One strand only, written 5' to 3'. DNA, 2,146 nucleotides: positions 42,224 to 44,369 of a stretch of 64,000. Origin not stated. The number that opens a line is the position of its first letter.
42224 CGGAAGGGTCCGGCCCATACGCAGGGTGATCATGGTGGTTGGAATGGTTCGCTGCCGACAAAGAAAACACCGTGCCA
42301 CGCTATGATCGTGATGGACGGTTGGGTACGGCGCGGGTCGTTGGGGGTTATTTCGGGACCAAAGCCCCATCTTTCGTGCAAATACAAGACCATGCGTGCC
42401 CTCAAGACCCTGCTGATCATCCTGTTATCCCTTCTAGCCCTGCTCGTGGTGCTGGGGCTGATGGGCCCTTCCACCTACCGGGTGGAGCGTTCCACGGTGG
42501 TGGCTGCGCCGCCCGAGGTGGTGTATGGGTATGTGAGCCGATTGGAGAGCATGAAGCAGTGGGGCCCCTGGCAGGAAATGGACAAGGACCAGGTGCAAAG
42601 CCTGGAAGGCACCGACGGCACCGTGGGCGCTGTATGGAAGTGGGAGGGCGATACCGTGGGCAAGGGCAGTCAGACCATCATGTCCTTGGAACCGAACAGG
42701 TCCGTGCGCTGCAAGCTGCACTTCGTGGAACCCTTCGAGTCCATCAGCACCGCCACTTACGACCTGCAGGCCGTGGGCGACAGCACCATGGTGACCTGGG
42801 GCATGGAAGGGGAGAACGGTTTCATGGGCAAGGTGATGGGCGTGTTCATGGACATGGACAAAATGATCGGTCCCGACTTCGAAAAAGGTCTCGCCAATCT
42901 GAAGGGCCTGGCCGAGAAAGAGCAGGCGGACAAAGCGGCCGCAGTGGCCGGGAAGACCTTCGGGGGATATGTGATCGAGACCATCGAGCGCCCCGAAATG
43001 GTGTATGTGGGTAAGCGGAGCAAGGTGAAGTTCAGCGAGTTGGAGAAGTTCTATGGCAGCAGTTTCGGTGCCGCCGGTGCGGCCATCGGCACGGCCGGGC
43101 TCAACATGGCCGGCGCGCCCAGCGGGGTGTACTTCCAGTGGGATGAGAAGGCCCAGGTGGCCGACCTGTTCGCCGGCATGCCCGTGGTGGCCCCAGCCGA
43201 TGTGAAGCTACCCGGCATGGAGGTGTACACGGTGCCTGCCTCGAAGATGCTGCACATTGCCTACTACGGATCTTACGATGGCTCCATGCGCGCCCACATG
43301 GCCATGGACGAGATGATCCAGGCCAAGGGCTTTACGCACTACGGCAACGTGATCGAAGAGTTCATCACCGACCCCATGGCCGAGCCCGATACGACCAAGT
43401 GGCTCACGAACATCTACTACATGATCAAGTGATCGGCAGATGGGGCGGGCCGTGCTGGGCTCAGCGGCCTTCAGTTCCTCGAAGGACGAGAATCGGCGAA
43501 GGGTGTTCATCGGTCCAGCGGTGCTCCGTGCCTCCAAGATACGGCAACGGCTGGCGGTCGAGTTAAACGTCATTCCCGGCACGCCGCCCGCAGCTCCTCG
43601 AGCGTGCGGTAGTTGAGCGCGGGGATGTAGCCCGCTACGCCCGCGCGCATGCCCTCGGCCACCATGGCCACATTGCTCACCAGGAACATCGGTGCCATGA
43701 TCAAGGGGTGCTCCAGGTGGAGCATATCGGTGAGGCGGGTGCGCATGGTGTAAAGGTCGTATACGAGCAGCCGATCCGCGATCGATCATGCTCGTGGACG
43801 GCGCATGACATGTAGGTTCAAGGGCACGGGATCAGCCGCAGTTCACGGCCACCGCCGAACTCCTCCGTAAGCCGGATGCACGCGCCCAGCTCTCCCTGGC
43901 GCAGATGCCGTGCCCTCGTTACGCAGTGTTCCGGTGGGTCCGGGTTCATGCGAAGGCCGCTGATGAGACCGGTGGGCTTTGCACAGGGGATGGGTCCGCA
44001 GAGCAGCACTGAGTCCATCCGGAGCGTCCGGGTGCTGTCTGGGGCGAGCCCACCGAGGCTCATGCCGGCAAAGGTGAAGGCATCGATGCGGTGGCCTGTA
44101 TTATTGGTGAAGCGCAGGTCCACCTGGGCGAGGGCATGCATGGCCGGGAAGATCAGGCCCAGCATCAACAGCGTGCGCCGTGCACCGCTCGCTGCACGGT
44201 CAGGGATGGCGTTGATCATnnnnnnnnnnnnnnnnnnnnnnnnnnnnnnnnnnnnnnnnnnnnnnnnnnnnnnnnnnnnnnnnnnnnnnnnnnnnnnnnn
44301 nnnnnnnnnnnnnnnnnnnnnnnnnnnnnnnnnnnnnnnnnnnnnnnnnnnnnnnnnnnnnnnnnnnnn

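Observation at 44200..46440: Tandem segmental duplication: diverged secreted-protein paralogs, each preceded by a copy of the accC 5' end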

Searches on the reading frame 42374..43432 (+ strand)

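Call 6: search_protein_families(library=pfam, proteins=[window:42374-43432:+], max_evalue=0.1)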
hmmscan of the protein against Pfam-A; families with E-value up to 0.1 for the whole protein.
window:42374-43432:+ (352 aa): 4 families
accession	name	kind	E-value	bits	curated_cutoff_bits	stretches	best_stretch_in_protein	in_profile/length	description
PF10604.15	Polyketide_cyc2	-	3.1e-16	60.4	27.4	1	35-181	2-142/142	Polyketide cyclase / dehydrase and lipid transport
PF06445.20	GyrI-like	-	1.5e-06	29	26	1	202-352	4-155/155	GyrI-like small molecule binding domain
PF08327.17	AHSA1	-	1.3e-05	25.8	22.1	1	44-148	1-100/125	Activator of Hsp90 ATPase homolog 1-like protein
PF03364.25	Polyketide_cyc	-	0.0037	18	23.4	1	43-92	1-45/126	Polyketide cyclase / dehydrase and lipid transport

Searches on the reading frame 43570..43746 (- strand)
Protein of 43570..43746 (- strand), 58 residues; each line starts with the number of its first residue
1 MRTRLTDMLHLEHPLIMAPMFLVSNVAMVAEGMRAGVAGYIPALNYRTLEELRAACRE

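Call 75: search_protein_families(library=pfam, proteins=[window:43570-43746:-], max_evalue=0.1)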
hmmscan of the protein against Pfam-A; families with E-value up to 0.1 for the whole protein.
window:43570-43746:- (58 aa): 1 family
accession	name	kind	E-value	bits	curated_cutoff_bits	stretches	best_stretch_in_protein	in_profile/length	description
PF03060.21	NMO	-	0.043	13.6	28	1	3-57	2-55/331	Nitronate monooxygenase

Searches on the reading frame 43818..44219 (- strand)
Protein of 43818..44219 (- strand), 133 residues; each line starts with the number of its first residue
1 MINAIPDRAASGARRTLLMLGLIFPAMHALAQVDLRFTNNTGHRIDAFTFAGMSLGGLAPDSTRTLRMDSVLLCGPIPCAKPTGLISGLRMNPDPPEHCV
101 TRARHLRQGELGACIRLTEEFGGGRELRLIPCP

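Call 6: search_protein_families(library=pfam, proteins=[window:43818-44219:-], max_evalue=0.1)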
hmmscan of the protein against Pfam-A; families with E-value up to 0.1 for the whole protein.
window:43818-44219:- (133 aa): 0 families

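Call 7: search_protein_families(library=ncbifam, proteins=[window:43818-44219:-], max_evalue=0.1)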
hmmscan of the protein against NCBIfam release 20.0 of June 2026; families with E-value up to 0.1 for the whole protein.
window:43818-44219:- (133 aa): 0 families

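Call 75: search_protein_families(library=pfam, proteins=[window:43818-44219:-], max_evalue=0.1)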
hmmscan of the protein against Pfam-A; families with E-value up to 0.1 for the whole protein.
window:43818-44219:- (133 aa): 0 families
